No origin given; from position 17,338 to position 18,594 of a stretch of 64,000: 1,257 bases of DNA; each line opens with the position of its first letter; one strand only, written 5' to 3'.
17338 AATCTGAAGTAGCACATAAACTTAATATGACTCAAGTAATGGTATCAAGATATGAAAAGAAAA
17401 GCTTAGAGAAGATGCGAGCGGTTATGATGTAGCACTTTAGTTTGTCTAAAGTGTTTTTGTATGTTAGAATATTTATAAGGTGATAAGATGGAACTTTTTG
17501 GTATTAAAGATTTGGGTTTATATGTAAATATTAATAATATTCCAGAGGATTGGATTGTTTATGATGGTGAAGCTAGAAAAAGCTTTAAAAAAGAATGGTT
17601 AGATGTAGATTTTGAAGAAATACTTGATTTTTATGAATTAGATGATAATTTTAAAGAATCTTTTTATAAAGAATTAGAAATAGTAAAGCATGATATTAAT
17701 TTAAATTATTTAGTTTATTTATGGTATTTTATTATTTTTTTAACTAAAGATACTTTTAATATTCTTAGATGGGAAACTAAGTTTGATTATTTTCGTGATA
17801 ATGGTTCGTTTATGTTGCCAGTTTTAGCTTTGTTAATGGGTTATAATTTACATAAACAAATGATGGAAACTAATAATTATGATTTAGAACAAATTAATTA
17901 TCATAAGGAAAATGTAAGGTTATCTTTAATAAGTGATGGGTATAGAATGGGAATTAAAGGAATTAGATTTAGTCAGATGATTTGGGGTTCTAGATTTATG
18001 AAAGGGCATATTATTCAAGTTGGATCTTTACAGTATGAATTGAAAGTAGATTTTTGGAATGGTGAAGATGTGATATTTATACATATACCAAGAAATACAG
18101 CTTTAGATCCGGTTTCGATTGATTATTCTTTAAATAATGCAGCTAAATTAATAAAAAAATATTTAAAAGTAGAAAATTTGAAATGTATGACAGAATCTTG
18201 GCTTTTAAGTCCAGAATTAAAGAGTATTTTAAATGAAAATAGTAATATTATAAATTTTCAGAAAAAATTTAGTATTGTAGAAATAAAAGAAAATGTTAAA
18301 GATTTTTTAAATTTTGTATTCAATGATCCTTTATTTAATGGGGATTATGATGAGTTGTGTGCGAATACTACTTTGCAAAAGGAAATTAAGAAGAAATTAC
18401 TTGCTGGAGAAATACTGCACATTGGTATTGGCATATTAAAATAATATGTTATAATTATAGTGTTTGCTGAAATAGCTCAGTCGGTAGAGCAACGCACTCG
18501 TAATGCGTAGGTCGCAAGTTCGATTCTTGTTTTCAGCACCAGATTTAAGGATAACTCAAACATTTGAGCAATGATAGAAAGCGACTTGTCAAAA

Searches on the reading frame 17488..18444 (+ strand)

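Call 75: search_protein_families(library=pfam, proteins=[window:17488-18444:+], max_evalue=0.001)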
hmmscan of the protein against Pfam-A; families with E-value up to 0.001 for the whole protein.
window:17488-18444:+ (318 aa): 1 family
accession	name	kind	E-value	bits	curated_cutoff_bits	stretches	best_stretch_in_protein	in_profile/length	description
PF18164.7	GNAT_C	-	6e-33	114.2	22.8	1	175-317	1-142/142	GNAT-like C-terminal domain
